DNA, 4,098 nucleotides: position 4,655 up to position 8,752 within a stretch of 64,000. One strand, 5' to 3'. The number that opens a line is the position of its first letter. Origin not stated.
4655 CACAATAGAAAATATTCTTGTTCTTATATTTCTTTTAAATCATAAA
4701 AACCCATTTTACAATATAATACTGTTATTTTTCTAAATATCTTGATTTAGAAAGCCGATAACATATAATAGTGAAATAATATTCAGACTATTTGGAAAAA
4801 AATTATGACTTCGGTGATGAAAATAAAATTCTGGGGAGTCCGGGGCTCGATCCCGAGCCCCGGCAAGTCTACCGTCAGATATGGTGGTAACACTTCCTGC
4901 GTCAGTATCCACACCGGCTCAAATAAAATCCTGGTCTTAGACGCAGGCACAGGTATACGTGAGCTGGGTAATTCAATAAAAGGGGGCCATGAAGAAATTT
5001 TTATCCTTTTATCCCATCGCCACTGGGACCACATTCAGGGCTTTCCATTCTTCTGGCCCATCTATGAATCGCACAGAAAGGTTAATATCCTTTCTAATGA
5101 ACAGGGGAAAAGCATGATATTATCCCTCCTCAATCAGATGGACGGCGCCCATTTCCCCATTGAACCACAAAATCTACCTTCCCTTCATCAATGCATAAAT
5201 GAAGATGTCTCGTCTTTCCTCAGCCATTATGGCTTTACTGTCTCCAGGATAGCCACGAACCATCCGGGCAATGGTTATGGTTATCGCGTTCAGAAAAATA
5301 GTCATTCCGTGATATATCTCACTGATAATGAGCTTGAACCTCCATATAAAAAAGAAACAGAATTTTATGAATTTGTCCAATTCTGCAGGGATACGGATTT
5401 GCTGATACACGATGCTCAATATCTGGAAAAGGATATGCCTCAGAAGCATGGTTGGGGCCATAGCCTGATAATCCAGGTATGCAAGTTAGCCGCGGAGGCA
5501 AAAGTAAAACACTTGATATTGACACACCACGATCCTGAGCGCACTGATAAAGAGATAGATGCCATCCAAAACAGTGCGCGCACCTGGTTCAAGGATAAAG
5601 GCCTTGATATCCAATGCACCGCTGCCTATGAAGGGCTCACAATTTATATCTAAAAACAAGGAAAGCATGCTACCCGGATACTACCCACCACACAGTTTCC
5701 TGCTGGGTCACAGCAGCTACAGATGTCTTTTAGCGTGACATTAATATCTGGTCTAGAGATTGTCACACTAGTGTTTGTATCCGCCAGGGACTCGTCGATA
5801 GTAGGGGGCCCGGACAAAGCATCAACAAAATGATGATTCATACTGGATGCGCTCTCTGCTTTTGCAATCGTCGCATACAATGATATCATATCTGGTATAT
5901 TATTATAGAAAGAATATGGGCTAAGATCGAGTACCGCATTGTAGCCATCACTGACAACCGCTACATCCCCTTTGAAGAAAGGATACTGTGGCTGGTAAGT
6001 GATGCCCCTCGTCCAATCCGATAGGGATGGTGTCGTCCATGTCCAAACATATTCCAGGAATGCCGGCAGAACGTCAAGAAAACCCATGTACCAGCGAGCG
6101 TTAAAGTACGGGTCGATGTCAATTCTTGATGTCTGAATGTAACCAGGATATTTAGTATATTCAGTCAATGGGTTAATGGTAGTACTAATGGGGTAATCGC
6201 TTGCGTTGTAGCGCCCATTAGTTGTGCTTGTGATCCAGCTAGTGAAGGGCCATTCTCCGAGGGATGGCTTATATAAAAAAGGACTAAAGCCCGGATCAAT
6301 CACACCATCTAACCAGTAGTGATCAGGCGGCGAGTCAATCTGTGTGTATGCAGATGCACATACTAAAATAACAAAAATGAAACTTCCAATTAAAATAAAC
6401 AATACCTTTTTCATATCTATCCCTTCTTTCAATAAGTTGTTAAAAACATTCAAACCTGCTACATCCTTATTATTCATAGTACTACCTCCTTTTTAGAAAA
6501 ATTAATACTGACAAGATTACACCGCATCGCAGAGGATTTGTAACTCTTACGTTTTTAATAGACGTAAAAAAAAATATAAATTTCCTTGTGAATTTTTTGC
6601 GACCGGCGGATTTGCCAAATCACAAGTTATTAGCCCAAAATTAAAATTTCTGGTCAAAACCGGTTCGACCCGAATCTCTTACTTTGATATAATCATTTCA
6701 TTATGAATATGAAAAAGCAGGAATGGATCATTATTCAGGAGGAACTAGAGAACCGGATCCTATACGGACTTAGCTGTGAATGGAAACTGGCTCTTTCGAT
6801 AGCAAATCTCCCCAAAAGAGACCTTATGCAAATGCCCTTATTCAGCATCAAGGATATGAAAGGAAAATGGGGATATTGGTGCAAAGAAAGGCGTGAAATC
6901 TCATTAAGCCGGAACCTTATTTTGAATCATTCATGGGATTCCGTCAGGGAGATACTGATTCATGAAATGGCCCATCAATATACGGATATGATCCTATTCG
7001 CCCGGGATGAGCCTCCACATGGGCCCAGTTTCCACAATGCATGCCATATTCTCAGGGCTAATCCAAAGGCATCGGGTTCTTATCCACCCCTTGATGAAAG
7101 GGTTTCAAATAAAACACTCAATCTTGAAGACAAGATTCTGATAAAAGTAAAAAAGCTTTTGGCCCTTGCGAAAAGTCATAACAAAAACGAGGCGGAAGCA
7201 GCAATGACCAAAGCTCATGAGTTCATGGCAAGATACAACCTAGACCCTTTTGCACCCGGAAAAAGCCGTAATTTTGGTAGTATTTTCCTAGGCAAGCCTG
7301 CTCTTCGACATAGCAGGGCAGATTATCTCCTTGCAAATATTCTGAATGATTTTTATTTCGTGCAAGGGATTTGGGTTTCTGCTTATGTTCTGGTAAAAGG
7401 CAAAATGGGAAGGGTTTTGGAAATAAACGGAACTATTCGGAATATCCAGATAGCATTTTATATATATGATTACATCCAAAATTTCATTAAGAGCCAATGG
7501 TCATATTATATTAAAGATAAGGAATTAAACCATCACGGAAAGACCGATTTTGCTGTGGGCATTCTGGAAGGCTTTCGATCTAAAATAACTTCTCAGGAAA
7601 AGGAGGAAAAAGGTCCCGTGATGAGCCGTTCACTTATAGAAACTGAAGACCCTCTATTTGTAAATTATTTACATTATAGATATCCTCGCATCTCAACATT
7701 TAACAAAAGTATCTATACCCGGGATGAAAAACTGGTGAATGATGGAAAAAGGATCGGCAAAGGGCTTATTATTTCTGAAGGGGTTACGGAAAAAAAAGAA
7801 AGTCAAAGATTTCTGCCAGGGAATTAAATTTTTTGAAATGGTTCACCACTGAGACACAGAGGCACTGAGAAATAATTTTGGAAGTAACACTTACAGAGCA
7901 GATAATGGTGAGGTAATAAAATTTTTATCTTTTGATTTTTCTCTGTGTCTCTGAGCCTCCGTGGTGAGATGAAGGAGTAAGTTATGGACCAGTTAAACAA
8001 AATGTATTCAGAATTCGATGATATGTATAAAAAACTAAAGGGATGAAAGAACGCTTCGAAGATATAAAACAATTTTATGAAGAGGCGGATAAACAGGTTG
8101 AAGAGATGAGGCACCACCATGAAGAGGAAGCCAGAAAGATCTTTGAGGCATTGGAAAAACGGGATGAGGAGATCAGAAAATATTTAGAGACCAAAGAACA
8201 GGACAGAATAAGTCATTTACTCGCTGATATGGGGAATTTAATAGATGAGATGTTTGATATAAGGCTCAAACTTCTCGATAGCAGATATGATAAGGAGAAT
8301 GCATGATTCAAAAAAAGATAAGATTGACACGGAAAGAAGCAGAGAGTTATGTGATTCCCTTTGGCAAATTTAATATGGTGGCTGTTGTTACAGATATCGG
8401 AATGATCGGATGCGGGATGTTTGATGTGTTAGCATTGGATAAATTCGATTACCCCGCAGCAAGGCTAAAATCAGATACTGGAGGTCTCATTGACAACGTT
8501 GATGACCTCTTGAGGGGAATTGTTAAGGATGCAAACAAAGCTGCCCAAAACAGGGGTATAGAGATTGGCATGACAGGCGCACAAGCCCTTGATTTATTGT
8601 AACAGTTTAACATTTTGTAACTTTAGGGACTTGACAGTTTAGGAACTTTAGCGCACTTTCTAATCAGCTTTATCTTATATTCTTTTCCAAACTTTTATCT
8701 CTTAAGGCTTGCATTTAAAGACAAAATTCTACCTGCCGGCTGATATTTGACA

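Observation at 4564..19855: A ~15.3-kb accessory block interrupts a conserved purB-purC-purS-purQ-purL-purF gene order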

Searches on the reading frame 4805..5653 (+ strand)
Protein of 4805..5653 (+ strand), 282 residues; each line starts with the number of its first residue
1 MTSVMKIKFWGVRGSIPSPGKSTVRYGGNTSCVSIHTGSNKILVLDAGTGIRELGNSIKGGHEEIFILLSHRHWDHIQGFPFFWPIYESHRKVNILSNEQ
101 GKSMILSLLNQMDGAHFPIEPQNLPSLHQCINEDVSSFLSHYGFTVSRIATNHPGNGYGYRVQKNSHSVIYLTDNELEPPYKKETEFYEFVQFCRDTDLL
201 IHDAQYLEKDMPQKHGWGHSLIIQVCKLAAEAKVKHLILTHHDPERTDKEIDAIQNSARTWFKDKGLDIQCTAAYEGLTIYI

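Call 3: search_protein_families(library=pfam, proteins=[window:4805-5653:+], max_evalue=0.01)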
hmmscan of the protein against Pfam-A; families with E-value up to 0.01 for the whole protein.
window:4805-5653:+ (282 aa): 1 family
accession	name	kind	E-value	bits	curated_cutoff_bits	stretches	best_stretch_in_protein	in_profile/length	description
PF12706.13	Lactamase_B_2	-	7.3e-14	52.3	27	1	45-242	5-200/200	Beta-lactamase superfamily domain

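Call 27: search_protein_families(library=padloc, proteins=[window:4805-5653:+], max_evalue=0.01)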
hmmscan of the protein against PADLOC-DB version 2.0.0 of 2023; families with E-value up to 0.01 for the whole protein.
window:4805-5653:+ (282 aa): 0 families

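Call 28: search_protein_families(library=ncbifam, proteins=[window:4805-5653:+], max_evalue=0.001)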
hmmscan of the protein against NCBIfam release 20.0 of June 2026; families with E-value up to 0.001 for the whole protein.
window:4805-5653:+ (282 aa): 9 families
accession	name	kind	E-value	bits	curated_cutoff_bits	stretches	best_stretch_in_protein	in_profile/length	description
NF000801.0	PRK00055.1-3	equivalog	1.2e-21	77.1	252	2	184-264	212-291/307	ribonuclease Z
TIGR02651.1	RNase_Z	equivalog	2.6e-20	72.7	292.95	2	188-264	214-290/302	ribonuclease Z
NF002558.0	PRK02126.1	subfamily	6.2e-11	41.9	315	1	164-266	240-336/345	ribonuclease Z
NF041851.1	cyc_nuc_deg_phdiest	equivalog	1.9e-10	40.6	400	1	5-251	1-230/253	cyclic nucleotide-degrading phosphodiesterase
NF000800.0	PRK00055.1-1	equivalog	2e-09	36.9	398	1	191-265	220-294/305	ribonuclease Z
TIGR03307.1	PhnP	equivalog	4.6e-08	32.7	272.25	0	10-86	17-90/249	phosphonate metabolism protein PhnP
NF000805.0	PRK00055.2-3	equivalog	7.4e-07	28.7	416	1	192-262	217-285/307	ribonuclease Z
TIGR02649.1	true_RNase_BN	exception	5.4e-06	25.6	563.7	0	193-264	221-292/304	ribonuclease BN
NF041257.1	GntH_guanitoxin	equivalog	1.3e-05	24.2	333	0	20-86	21-90/374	guanitoxin biosynthesis MBL fold metallo-hydrolase GntH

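Call 53: search_protein_families(library=phrogs, proteins=[window:4805-5653:+], max_evalue=0.001)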
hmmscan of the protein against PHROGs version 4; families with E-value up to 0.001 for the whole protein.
window:4805-5653:+ (282 aa): 1 family
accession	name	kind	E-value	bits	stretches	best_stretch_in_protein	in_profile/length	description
phrog_392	-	other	1.3e-11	45.6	1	31-272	18-256/348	metal-dependent hydrolase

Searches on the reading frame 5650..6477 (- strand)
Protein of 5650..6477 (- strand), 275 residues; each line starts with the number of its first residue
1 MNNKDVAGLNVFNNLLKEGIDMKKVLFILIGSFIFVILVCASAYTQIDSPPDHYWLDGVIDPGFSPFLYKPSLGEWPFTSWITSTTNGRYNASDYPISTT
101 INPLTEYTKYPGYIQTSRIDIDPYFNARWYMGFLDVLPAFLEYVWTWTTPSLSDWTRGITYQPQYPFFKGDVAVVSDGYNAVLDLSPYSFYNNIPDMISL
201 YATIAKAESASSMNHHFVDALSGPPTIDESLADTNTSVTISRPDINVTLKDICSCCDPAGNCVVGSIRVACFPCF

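Call 3: search_protein_families(library=pfam, proteins=[window:5650-6477:-], max_evalue=0.01)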
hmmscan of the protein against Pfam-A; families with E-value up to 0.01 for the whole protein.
window:5650-6477:- (275 aa): 0 families

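Call 27: search_protein_families(library=padloc, proteins=[window:5650-6477:-], max_evalue=0.01)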
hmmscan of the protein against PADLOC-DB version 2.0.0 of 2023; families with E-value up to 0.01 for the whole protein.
window:5650-6477:- (275 aa): 0 families

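Call 28: search_protein_families(library=ncbifam, proteins=[window:5650-6477:-], max_evalue=0.001)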
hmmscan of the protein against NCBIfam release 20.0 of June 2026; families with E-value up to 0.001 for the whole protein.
window:5650-6477:- (275 aa): 0 families

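Call 53: search_protein_families(library=phrogs, proteins=[window:5650-6477:-], max_evalue=0.001)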
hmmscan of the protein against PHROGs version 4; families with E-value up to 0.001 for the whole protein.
window:5650-6477:- (275 aa): 0 families
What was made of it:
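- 5657..6682 (-): Window-specific segment holding a 275-aa ORF (5650-6477) with a signal peptide or membrane anchor and a Cys-rich C-terminus. No family match. No hit in Pfam, NCBIfam, PADLOC or PHROGs (calls 3, 27, 28, 53).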

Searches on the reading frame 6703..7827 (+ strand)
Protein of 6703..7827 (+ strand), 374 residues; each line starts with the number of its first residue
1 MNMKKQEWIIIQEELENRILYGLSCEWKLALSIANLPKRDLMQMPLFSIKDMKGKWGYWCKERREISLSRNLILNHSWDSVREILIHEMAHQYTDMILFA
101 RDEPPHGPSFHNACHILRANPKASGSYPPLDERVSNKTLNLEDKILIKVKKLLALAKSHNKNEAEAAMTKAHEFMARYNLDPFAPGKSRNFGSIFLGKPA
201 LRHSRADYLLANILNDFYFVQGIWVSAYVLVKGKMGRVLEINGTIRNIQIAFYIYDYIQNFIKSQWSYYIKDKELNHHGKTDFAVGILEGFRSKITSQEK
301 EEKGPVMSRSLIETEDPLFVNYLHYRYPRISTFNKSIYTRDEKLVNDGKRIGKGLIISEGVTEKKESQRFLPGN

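Call 3: search_protein_families(library=pfam, proteins=[window:6703-7827:+], max_evalue=0.01)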
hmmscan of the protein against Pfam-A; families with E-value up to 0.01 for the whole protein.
window:6703-7827:+ (374 aa): 4 families
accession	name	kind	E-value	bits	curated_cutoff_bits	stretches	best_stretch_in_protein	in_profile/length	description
PF23771.1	DUF7168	-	2.8e-13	50.1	25.5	1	205-304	19-119/140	Domain of unknown function (DUF7168)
PF10979.13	DUF2786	-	3.7e-13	49.6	23.9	1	144-181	1-39/40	Protein of unknown function (DUF2786)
PF10263.15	SprT-like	-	2.7e-11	43.7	25.6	1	51-117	28-95/108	SprT-like family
PF01863.23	YgjP-like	-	2.7e-05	24.7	26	1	42-92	129-177/207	YgjP-like, metallopeptidase domain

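Call 27: search_protein_families(library=padloc, proteins=[window:6703-7827:+], max_evalue=0.01)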
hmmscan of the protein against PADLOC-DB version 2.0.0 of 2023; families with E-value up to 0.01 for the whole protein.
window:6703-7827:+ (374 aa): 0 families

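Call 28: search_protein_families(library=ncbifam, proteins=[window:6703-7827:+], max_evalue=0.001)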
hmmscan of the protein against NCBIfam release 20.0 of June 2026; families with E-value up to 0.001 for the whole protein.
window:6703-7827:+ (374 aa): 0 families

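Call 53: search_protein_families(library=phrogs, proteins=[window:6703-7827:+], max_evalue=0.001)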
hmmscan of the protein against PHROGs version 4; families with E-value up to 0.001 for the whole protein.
window:6703-7827:+ (374 aa): 3 families
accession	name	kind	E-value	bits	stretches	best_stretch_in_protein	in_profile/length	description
phrog_421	-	unknown function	1.1e-22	81.7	1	143-365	7-234/241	unknown function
phrog_3768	-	unknown function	4.5e-05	24.5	1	34-126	28-115/216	-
phrog_6445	-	unknown function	0.00068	20.6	0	53-127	35-103/180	-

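Call 55: find_related_loci(query=window:6703-7827:+, collection=viral_contigs, flank=6000)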
Query window:6703-7827:+ (374 aa) in viral_contigs; peptide patterns used: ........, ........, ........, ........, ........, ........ (x = any residue, [..] = any of these).
3 stretches matched a pattern, but none encodes a relative of the query by tblastn (E <= 1e-3).

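Call 56: search_dna_similar(query=window:6703-7827:+, collection=phages, mode=protein, max_rows=10)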
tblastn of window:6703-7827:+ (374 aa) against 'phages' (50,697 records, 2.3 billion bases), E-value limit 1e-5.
No match.
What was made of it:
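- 6703..7827 (+): SprT-like zinc metalloprotease (HEMAH) fused to DUF2786 and DUF7168, 374 aa. Part of the lineage-conserved block. No relative was found in viral contigs or phage records (calls 55, 56).
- No mobility gene is present, and no viral relatives were found (calls 55, 56).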

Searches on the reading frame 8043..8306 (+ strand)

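Call 3: search_protein_families(library=pfam, proteins=[window:8043-8306:+], max_evalue=0.01)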
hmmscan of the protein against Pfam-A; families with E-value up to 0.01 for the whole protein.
window:8043-8306:+ (87 aa): 1 family
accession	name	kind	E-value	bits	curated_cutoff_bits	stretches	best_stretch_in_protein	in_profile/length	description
PF03179.20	V-ATPase_G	-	0.0031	18.5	28.6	1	2-63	25-86/105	Vacuolar (H+)-ATPase G subunit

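Call 27: search_protein_families(library=padloc, proteins=[window:8043-8306:+], max_evalue=0.01)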
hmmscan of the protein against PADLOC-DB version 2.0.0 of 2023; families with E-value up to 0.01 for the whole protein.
window:8043-8306:+ (87 aa): 1 family
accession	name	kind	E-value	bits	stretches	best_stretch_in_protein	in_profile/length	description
PDLC00640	ZorA2|ZorA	-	0.0057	13.4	1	6-54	363-411/590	MotA/ExbB/TolQ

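Call 28: search_protein_families(library=ncbifam, proteins=[window:8043-8306:+], max_evalue=0.001)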
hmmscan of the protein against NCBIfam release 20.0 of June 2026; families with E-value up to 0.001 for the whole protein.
window:8043-8306:+ (87 aa): 0 families

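Call 53: search_protein_families(library=phrogs, proteins=[window:8043-8306:+], max_evalue=0.001)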
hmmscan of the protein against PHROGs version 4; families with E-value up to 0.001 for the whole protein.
window:8043-8306:+ (87 aa): 0 families

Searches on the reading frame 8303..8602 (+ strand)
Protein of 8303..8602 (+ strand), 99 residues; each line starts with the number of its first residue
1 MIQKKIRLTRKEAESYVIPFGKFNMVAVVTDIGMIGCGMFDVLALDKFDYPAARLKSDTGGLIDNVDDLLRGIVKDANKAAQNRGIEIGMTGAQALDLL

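Call 3: search_protein_families(library=pfam, proteins=[window:8303-8602:+], max_evalue=0.01)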
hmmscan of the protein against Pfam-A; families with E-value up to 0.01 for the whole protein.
window:8303-8602:+ (99 aa): 1 family
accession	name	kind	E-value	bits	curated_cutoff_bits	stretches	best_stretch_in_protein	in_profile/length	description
PF08827.16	DUF1805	-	1.7e-18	67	29.5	1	36-99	1-64/64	Domain of unknown function (DUF1805)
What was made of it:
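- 8043..8602 (+): An 87-aa charged helical protein (8043-8306) and a DUF1805 protein (8303-8602), overlapping by 4 nt. Part of the lineage-conserved block. Pfam DUF1805 (call 3).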

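Call 27: search_protein_families(library=padloc, proteins=[window:8303-8602:+], max_evalue=0.01)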
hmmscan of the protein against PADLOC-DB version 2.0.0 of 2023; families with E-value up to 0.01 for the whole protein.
window:8303-8602:+ (99 aa): 0 families

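Call 28: search_protein_families(library=ncbifam, proteins=[window:8303-8602:+], max_evalue=0.001)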
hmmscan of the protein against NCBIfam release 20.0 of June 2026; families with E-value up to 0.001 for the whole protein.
window:8303-8602:+ (99 aa): 0 families

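Call 53: search_protein_families(library=phrogs, proteins=[window:8303-8602:+], max_evalue=0.001)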
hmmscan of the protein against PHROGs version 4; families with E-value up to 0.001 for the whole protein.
window:8303-8602:+ (99 aa): 0 families
